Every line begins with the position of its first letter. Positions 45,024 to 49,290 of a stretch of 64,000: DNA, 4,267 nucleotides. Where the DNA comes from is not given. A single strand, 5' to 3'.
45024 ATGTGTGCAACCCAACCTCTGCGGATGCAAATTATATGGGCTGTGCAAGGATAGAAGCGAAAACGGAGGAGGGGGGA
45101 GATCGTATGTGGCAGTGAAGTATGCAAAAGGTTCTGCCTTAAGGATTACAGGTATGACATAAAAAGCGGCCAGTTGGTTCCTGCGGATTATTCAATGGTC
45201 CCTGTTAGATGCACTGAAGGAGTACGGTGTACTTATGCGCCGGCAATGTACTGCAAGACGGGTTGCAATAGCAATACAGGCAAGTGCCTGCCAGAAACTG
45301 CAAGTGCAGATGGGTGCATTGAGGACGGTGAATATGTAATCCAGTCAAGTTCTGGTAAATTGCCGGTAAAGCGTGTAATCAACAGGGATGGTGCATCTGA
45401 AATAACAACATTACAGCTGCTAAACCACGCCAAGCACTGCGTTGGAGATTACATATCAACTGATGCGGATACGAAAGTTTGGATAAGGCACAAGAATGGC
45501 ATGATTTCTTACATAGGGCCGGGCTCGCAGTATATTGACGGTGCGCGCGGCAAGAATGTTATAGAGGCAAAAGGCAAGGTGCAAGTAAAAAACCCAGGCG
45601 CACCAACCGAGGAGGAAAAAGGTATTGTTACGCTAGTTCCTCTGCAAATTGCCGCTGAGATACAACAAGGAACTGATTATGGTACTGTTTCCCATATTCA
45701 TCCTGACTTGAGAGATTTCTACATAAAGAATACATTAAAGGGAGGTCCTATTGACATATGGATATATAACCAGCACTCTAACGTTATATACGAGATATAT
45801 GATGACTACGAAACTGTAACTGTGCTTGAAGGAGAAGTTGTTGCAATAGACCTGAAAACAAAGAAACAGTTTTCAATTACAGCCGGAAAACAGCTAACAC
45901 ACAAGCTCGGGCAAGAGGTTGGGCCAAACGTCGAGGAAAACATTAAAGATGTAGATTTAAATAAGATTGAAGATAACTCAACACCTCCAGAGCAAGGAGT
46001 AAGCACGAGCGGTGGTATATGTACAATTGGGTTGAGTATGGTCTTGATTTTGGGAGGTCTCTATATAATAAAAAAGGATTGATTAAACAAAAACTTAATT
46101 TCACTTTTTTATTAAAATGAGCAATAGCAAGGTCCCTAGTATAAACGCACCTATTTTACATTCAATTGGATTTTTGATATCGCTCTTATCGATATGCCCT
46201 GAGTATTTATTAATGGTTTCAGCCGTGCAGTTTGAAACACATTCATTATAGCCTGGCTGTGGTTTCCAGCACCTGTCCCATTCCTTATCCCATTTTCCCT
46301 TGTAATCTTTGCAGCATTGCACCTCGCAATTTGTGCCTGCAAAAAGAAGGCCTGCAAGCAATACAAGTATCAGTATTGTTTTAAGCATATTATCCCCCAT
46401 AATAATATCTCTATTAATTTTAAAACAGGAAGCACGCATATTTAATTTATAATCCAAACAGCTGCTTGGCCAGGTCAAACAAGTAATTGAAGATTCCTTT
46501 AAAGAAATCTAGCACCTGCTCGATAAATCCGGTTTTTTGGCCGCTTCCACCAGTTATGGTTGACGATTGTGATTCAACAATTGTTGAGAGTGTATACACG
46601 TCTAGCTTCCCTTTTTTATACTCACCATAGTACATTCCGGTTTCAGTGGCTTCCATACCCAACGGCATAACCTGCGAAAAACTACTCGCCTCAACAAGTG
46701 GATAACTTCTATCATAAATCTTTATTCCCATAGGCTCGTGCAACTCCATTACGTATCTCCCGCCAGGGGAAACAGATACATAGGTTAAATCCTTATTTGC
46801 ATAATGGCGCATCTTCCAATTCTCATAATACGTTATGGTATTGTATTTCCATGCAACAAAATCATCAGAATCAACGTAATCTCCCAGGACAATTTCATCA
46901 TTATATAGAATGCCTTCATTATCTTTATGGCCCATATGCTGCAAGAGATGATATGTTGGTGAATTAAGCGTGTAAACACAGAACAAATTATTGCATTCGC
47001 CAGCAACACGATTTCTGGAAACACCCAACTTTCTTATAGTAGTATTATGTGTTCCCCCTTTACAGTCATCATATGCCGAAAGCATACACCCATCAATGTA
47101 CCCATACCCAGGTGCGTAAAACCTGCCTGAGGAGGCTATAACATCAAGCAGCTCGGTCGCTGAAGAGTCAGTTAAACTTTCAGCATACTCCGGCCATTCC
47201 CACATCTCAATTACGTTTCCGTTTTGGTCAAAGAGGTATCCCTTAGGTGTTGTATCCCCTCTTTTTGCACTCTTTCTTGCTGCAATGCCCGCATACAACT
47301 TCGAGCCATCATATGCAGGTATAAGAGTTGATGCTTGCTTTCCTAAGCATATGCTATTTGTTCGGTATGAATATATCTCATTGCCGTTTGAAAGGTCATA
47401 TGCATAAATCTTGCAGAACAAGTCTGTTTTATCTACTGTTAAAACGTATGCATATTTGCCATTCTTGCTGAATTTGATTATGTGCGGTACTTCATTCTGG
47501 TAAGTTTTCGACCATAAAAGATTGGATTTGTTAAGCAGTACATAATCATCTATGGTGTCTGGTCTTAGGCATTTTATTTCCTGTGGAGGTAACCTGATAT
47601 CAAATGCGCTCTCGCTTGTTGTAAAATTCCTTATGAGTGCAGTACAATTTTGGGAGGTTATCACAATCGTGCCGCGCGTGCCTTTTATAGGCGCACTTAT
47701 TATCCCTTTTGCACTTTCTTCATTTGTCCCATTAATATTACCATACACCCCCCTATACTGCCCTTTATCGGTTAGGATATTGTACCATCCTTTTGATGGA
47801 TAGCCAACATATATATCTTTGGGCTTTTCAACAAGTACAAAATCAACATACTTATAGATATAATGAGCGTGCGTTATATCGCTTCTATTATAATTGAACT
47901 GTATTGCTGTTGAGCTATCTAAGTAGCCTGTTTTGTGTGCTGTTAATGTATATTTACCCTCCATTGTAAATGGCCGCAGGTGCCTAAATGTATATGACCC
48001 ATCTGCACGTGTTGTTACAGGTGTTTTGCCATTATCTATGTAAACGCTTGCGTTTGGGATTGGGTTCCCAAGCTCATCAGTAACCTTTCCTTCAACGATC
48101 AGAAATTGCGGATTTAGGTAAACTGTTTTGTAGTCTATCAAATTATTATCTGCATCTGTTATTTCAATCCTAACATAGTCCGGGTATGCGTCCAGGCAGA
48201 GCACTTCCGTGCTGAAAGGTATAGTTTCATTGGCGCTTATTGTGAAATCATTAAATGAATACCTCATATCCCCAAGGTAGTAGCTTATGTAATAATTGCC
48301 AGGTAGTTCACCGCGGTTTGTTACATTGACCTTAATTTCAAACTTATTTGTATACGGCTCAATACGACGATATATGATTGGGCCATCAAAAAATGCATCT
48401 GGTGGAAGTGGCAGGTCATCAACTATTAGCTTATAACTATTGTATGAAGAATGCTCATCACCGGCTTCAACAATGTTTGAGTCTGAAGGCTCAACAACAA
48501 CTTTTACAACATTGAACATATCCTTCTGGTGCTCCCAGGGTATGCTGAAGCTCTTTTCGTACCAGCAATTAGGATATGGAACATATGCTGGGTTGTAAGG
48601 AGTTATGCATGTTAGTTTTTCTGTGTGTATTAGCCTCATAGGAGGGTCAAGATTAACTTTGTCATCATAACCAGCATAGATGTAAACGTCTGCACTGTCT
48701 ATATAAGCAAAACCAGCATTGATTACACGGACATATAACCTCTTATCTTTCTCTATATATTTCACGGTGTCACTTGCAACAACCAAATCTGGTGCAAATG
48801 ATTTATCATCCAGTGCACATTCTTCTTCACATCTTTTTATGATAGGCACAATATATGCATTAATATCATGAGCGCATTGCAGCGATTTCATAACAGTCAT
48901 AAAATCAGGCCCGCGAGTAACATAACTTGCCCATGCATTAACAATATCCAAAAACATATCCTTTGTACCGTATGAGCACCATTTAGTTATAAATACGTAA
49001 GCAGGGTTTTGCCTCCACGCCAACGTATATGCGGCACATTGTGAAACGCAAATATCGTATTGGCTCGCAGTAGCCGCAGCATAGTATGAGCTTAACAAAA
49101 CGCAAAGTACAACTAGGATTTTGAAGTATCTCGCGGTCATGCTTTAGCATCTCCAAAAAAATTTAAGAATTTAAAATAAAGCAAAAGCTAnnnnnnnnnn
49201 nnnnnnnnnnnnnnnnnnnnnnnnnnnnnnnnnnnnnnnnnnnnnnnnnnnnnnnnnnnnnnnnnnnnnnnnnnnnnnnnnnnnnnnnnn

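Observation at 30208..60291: Recurrent C-terminal Cys-x-x-Gly + TM helix + basic tail on six exported proteins: a possible undescribed sorting or lipid-anchoring signal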

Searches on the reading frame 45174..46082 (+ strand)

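Call 4: search_protein_families(library=ncbifam, max_evalue=10, proteins=[window:45174-46082:+])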
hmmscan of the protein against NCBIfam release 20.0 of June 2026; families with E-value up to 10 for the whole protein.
window:45174-46082:+ (302 aa): 0 families

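Call 5: search_protein_families(library=pfam, max_evalue=1, proteins=[window:45174-46082:+])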
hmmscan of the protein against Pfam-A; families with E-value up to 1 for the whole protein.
window:45174-46082:+ (302 aa): 1 family
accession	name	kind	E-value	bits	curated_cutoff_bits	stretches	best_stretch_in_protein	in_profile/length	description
PF24780.1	WD40_MABP1-WDR62_1st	-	0.36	10.5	496.3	1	47-92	45-90/328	MABP1/WDR62 first WD40 domain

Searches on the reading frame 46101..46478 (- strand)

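Call 4: search_protein_families(library=ncbifam, max_evalue=10, proteins=[window:46101-46478:-])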
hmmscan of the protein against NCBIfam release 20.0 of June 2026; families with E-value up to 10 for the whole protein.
window:46101-46478:- (125 aa): 1 family
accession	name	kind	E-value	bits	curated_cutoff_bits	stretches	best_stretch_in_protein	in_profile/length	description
NF007319.0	PRK09810.1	equivalog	0.081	12.9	86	1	31-51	1-21/41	lipoprotein antitoxin entericidin A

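Call 5: search_protein_families(library=pfam, max_evalue=1, proteins=[window:46101-46478:-])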
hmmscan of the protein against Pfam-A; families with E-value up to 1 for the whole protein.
window:46101-46478:- (125 aa): 1 family
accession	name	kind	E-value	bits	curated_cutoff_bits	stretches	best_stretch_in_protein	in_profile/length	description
PF02315.21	MDH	-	0.73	10.4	27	0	56-82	15-41/87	Methanol dehydrogenase beta subunit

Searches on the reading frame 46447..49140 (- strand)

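Call 5: search_protein_families(library=pfam, max_evalue=1, proteins=[window:46447-49140:-])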
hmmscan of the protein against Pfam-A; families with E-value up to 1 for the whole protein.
window:46447-49140:- (897 aa): 6 families
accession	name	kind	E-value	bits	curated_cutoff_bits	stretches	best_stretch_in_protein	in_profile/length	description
PF13620.12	CarboxypepD_reg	-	6e-13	49.4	32.3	1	349-414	2-68/82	Carboxypeptidase regulatory-like domain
PF13715.12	CarbopepD_reg_2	-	2.1e-08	34.5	32.2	1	349-418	1-67/88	CarboxypepD_reg-like domain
PF09430.16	EMC7_beta-sandw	-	0.0045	17.6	26.6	1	359-413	5-57/122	ER membrane protein complex subunit 7, beta-sandwich domain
PF02369.22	Big_1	-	0.005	17.3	34.9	1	349-415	21-92/93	Bacterial Ig-like domain (group 1)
PF08308.17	PEGA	-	0.019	15.3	20.8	0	362-384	11-38/71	PEGA domain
PF18419.6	ATP-grasp_6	-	0.1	12.7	25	1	306-337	2-33/54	ATP-grasp-like domain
